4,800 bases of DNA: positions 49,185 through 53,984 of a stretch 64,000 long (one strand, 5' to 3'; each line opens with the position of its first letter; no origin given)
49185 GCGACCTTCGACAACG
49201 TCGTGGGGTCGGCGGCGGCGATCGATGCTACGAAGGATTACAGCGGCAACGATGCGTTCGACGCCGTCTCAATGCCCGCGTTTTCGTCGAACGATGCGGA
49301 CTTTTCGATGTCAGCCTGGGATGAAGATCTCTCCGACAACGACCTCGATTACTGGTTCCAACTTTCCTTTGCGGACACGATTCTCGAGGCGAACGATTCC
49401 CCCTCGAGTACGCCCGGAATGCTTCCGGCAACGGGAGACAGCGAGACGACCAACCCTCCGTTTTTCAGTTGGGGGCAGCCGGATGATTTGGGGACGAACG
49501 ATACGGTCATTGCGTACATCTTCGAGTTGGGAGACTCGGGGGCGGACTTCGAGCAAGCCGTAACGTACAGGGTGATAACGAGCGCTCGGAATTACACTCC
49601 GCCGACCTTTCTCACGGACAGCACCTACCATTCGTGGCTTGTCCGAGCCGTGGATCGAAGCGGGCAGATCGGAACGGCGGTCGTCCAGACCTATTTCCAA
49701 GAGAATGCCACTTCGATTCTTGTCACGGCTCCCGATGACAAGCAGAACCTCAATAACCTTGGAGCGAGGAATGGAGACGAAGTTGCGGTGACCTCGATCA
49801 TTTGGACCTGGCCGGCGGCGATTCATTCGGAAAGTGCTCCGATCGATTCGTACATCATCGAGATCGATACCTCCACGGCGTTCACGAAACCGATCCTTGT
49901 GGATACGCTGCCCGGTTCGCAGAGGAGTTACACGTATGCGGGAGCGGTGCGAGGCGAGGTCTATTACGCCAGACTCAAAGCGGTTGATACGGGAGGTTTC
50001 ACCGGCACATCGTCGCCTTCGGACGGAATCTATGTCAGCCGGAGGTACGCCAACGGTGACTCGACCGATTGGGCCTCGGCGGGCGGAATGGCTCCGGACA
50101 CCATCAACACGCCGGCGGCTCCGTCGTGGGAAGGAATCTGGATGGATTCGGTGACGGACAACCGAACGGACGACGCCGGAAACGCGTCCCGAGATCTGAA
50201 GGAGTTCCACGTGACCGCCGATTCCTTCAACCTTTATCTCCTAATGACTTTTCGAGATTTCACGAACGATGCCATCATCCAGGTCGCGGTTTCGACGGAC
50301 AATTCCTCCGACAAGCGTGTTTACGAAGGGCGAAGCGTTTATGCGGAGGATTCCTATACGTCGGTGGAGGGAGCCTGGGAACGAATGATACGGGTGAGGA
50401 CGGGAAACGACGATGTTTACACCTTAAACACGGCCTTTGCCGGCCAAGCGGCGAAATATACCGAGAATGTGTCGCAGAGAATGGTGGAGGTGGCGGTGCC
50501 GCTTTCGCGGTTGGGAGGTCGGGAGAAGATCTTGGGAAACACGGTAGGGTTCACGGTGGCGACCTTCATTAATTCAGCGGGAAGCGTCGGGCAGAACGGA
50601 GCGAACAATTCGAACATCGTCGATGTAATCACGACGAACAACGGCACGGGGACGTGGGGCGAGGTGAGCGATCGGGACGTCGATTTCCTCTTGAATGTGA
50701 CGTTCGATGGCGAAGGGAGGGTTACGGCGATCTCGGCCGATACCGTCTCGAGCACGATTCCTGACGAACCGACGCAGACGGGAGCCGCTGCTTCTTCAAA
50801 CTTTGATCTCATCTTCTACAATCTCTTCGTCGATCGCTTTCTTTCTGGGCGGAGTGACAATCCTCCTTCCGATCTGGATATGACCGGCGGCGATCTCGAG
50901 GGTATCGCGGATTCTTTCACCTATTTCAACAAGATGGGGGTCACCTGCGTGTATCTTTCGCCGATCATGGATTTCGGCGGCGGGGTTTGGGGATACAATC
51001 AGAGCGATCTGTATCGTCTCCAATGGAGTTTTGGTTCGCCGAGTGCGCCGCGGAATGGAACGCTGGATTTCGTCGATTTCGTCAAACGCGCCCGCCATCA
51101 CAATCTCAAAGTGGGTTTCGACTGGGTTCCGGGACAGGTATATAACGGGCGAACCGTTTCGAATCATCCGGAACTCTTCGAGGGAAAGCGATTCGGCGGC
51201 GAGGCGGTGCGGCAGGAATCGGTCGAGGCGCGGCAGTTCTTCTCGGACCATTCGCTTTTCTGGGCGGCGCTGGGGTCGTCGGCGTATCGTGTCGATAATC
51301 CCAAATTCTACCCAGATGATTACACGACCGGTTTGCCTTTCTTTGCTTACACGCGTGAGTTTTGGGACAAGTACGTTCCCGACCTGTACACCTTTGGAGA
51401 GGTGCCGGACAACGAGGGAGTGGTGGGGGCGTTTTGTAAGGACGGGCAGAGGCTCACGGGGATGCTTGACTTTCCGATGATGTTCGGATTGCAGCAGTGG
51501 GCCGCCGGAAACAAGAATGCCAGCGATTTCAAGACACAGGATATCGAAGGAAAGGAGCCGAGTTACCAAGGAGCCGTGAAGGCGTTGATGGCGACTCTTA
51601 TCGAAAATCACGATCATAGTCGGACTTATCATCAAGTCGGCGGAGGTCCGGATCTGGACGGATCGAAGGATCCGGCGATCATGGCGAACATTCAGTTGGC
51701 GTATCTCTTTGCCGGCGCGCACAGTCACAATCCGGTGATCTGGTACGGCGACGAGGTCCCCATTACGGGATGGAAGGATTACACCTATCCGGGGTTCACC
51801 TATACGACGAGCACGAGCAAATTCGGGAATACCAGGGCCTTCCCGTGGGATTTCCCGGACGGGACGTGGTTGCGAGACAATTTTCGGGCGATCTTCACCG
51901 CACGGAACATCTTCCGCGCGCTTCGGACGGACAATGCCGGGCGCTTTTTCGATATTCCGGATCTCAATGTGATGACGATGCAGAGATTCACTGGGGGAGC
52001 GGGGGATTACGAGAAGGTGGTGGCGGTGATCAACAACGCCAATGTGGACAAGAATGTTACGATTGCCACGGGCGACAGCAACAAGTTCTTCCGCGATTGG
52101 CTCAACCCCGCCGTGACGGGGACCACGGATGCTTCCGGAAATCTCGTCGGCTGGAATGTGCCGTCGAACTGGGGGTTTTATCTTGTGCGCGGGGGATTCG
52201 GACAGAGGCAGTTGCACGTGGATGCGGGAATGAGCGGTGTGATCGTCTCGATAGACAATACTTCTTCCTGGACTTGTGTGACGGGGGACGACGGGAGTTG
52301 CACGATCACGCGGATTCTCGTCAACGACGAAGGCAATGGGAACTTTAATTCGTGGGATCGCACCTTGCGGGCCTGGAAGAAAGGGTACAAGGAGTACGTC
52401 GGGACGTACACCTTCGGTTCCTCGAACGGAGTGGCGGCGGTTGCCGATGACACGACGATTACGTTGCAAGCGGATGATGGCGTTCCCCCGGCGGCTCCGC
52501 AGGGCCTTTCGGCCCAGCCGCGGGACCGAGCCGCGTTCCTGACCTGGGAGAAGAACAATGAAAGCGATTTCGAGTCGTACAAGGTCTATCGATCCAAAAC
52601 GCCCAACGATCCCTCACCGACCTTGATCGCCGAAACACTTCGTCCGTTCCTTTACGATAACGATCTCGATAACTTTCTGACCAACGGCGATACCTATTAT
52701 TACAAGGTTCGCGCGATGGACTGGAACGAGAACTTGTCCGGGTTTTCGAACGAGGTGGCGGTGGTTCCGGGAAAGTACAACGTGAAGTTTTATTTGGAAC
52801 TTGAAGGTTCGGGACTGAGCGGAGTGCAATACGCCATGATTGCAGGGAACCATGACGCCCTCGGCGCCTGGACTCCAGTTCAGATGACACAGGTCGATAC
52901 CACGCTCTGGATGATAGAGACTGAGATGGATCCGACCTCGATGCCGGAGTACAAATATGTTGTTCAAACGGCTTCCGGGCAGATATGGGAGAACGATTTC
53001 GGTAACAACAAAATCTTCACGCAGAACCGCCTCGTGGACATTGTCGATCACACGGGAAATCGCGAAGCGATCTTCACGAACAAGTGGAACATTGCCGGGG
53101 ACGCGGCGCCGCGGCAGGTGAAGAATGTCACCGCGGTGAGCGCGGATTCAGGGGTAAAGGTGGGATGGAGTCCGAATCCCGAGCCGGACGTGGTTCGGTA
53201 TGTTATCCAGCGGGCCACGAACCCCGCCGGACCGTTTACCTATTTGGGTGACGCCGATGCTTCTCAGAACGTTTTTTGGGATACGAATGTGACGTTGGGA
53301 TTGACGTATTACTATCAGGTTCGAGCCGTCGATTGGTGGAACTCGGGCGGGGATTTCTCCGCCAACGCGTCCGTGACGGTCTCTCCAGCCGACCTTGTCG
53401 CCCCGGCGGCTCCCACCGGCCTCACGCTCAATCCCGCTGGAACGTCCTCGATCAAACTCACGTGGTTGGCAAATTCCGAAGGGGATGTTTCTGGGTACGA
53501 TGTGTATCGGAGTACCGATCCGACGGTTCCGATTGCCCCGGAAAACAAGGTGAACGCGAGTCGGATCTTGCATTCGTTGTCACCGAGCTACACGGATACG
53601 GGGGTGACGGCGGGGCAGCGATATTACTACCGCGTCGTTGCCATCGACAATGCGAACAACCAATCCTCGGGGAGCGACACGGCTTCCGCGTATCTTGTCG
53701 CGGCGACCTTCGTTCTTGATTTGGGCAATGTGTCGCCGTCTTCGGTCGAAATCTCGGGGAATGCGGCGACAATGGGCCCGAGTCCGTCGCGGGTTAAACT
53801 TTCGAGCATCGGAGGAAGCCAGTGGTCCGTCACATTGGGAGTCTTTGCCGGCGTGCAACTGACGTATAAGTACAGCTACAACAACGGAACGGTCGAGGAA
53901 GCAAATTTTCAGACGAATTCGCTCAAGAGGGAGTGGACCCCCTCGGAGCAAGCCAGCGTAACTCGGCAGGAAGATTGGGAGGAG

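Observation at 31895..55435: A 23-kb alpha-glucan utilisation locus combining ABC import, CBM48-bearing outer-membrane proteins, a subtilase, two GH13 modules and a single 3471-codon surface-protein ORF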

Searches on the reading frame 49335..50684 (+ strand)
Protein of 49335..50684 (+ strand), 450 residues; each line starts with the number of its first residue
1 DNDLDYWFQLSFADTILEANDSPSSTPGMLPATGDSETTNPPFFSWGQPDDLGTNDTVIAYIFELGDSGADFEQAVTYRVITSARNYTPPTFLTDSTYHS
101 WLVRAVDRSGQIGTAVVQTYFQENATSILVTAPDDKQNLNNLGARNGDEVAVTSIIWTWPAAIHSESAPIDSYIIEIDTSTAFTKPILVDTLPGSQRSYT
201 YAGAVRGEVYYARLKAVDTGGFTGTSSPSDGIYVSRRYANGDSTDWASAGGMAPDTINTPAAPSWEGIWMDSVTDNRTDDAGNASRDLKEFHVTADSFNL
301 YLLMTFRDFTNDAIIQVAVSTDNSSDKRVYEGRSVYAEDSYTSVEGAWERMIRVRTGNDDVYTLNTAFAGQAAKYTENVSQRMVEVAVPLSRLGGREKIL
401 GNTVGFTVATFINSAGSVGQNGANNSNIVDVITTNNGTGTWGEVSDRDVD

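Call 16: search_protein_families(library=pfam, proteins=[window:49335-50684:+], max_evalue=0.1)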
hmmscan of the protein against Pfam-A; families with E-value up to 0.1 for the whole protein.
window:49335-50684:+ (450 aa): 1 family
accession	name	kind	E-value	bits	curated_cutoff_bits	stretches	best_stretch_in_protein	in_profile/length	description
PF00041.27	fn3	-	9.2e-06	26.2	25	1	150-230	11-82/84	Fibronectin type III domain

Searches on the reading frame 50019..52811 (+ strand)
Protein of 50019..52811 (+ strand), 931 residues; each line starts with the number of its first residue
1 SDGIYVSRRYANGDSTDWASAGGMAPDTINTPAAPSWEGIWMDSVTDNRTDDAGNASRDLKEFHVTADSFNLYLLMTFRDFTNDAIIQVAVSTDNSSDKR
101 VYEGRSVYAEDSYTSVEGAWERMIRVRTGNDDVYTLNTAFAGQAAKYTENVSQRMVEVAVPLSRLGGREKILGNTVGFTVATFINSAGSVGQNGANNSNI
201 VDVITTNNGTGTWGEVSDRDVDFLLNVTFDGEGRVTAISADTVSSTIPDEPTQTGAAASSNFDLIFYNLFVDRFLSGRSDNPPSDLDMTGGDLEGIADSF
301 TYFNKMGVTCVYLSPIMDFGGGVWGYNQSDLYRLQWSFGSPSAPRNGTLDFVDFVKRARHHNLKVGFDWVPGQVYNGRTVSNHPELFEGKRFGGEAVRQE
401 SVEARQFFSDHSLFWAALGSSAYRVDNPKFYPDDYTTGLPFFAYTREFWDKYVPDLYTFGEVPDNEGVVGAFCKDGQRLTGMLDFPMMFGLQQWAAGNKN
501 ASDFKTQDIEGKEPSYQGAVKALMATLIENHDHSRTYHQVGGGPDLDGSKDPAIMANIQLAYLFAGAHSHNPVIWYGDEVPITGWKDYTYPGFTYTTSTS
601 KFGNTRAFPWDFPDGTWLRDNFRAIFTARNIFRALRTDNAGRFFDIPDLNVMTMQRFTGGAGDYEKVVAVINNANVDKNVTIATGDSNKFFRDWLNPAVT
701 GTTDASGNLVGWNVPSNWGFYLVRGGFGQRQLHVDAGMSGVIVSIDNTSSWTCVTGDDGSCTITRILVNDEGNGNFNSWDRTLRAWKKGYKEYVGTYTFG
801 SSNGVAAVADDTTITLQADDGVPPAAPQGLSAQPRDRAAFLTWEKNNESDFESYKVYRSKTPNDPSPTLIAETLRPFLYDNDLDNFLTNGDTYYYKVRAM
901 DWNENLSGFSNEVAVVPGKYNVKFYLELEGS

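Call 20: find_homologous_proteins(query=window:50019-52811:+, max_evalue=0.00001)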
Query window:50019-52811:+ (931 aa): 3 proteins with E <= 0.00001 among 8000 candidates.
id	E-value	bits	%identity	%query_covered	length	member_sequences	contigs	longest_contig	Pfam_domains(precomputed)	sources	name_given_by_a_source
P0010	2.5e-142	494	39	79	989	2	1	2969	PF00128.32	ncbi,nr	ncbi:MAG TPA: alpha-amylase family protein, partial [bacterium]|nr:alpha-amylase family protein [bac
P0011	8.2e-130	453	42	67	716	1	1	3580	PF00128.32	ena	-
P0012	1.1e-120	422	42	58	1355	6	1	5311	PF00128.32,PF00041.28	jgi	-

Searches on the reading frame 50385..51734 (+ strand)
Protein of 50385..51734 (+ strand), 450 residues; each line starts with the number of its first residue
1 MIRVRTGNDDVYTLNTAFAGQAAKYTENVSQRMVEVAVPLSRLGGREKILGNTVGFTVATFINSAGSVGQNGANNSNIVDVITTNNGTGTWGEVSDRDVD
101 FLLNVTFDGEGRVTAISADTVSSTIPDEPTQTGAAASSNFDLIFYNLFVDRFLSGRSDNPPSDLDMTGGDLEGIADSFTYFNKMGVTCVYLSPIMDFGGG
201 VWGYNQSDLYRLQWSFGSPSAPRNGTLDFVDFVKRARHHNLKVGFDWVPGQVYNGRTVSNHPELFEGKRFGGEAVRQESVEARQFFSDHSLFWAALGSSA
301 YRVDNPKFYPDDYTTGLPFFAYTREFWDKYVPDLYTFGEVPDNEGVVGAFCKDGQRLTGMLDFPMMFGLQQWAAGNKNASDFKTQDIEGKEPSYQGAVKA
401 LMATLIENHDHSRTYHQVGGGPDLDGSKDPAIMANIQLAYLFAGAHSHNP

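Call 16: search_protein_families(library=pfam, proteins=[window:50385-51734:+], max_evalue=0.1)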
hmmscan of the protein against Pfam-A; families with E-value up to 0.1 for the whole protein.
window:50385-51734:+ (450 aa): 1 family
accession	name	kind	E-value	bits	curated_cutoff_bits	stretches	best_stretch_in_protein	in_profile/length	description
PF00128.31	Alpha-amylase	-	1.2e-15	58.2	22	2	148-249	3-89/446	Alpha amylase, catalytic domain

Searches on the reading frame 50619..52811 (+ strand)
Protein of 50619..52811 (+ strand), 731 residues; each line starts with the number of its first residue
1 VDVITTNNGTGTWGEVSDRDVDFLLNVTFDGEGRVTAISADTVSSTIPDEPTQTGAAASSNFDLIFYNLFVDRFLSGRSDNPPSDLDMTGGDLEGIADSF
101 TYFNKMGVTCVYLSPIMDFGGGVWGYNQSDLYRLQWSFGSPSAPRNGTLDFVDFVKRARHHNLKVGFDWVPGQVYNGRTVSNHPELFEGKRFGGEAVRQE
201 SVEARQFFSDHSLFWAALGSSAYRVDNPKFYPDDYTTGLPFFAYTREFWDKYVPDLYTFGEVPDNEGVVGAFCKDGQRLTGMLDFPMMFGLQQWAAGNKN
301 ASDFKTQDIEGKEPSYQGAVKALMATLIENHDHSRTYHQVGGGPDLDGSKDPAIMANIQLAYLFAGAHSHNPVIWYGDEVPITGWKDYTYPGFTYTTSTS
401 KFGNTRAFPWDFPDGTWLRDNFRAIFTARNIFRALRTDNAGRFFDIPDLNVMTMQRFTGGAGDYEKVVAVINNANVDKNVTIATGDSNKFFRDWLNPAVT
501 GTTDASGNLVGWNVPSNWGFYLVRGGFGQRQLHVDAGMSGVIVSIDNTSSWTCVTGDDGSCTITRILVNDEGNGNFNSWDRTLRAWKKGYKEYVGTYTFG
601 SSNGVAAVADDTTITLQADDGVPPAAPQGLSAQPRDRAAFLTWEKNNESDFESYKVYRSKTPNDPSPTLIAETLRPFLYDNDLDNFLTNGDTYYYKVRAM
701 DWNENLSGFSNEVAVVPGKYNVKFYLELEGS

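Call 17: search_solved_structures(query=window:50619-52811:+, max_evalue=0.001, show_alignments=2)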
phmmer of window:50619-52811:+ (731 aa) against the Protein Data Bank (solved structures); distinct sequences matched with E-value up to 0.001: 39.
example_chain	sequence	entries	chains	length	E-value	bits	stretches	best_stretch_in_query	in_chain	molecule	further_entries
5ot1_A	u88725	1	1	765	2.4e-14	55.7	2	89-174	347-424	Pullulanase type II, GH13 family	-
8jnx_A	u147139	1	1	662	1.5e-11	46.5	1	58-382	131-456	Alpha-amylase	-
5a2a_A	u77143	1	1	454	1.6e-11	46.4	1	66-387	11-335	APO FORM OF ANOXYBACILLUS ALPHA-AMYLASES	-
5a2b_A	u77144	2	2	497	1.7e-11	46.3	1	65-387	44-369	ANOXYBACILLUS ALPHA-AMYLASE | ALPHA-AMYLASE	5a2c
4e2o_A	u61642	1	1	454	1.6e-10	43.1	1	66-387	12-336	Alpha-amylase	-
1j0h_A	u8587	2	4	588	8.3e-08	34.1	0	63-141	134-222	neopullulanase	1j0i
1ea9_C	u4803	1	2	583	1.3e-07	33.5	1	63-141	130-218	CYCLOMALTODEXTRINASE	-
1j0j_A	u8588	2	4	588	1.9e-07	32.9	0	63-141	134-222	neopullulanase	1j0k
1sma_A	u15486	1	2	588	2.2e-07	32.7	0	80-142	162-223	MALTOGENIC AMYLASE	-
1gvi_A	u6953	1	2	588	1.2e-06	30.3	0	80-142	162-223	MALTOGENIC AMYLASE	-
5h06_A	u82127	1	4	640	3.5e-06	28.8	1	61-305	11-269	AmyP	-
1wzm_A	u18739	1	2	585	6.6e-06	27.9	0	65-139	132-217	Alpha-amylase II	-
1bvz_A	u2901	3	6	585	6.6e-06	27.8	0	65-139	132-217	PROTEIN (ALPHA-AMYLASE II) | ALPHA-AMYLASE II | Neopullulanase 2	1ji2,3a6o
1wzl_A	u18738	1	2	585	6.7e-06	27.8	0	65-139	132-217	Alpha-amylase II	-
5h05_A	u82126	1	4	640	7.2e-06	27.7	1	61-305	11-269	AmyP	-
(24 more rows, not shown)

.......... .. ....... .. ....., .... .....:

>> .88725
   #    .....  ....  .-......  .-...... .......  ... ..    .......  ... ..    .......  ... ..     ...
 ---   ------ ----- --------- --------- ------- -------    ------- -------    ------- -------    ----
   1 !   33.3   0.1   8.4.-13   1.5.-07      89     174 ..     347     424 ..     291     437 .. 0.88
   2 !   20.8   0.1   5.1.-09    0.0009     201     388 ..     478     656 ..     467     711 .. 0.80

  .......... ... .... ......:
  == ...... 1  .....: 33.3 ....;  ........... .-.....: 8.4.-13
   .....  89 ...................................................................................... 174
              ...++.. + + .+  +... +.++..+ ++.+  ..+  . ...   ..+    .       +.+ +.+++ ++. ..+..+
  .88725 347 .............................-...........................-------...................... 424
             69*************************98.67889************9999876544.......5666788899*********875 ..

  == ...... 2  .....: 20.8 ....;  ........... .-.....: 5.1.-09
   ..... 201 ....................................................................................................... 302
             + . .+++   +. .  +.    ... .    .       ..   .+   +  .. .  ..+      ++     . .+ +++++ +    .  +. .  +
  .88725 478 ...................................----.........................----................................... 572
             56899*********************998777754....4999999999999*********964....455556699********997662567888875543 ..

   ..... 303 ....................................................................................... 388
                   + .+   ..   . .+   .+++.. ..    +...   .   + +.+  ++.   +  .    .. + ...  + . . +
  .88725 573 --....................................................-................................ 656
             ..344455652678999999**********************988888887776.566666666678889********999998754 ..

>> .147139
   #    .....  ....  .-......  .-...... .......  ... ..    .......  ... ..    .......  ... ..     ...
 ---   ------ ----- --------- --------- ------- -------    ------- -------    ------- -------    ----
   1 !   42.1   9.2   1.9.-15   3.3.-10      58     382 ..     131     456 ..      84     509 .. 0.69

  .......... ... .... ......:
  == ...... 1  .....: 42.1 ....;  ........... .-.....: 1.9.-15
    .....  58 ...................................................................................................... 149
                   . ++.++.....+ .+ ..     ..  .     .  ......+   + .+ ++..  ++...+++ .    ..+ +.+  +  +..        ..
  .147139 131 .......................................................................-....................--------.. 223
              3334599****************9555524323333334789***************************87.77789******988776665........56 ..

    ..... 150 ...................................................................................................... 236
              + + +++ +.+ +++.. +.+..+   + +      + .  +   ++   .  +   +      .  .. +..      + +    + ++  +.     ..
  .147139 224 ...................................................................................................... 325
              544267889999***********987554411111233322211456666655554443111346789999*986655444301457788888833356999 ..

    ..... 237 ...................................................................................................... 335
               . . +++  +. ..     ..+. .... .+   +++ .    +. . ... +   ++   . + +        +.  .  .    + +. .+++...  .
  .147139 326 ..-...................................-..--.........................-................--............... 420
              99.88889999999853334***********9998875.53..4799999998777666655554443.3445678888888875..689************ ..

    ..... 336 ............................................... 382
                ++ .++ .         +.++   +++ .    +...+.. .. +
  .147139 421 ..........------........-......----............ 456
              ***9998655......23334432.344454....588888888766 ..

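Call 51: find_related_loci(query=A5, collection=metagenome_contigs, flank=10000)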
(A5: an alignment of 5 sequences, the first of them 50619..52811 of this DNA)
Query A5 (731 aa) in metagenome_contigs; peptide patterns used: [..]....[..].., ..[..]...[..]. (x = any residue, [..] = any of these).
307 stretches matched a pattern; 4 encode a relative of the query (tblastn E <= 1e-3); 4 distinct loci.
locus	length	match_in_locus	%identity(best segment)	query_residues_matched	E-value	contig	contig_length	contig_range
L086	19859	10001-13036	40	17-731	3e-163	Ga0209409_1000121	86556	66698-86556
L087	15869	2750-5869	40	3-731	7e-156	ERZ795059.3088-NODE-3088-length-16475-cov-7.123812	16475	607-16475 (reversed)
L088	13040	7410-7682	25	65-170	1e-5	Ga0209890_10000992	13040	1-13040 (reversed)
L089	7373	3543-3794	27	620-710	1e-5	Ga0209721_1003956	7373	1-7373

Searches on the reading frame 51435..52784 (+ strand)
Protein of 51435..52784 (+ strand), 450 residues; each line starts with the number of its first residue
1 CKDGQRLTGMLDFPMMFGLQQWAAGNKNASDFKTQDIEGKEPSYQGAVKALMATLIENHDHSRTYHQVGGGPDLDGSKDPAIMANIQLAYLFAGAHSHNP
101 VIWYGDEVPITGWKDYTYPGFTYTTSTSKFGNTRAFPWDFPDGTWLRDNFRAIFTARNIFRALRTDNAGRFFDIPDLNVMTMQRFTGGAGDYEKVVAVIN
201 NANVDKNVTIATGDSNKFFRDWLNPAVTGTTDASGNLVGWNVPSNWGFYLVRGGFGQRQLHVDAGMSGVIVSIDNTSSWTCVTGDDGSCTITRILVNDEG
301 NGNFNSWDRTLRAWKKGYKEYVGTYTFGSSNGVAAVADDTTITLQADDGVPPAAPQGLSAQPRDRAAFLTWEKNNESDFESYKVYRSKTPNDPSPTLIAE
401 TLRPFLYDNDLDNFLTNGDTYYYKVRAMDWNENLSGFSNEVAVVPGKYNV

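Call 16: search_protein_families(library=pfam, proteins=[window:51435-52784:+], max_evalue=0.1)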
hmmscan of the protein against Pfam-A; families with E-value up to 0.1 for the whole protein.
window:51435-52784:+ (450 aa): 1 family
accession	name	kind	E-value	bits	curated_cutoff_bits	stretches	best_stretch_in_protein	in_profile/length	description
PF00128.31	Alpha-amylase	-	0.0018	18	22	1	17-125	264-361/446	Alpha amylase, catalytic domain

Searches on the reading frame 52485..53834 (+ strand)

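Call 16: search_protein_families(library=pfam, proteins=[window:52485-53834:+], max_evalue=0.1)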
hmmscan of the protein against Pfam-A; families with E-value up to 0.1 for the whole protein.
window:52485-53834:+ (450 aa): 6 families
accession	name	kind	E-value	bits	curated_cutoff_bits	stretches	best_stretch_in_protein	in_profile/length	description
PF00041.27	fn3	-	5.3e-12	46.2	25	1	309-392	2-74/84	Fibronectin type III domain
PF00686.25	CBM_20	-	3e-07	30.6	23.3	1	117-179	18-87/97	Starch binding domain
PF25788.1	Ig_Rha78A_N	-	0.00013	22.7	27.4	0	364-401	61-98/105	Rha78A-like, N-terminal immunoglobulin domain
PF21200.3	Glyco_hydro_39_C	-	0.00047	20.9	27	1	250-294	40-84/89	Alpha-L-iduronidase C-terminal domain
PF16655.11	PhoD_N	-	0.016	16.2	30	0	372-390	64-78/90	PhoD-like phosphatase, N-terminal domain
PF16656.11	Pur_ac_phosph_N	-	0.069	14.2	30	1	310-389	1-83/93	Purple acid Phosphatase, N-terminal domain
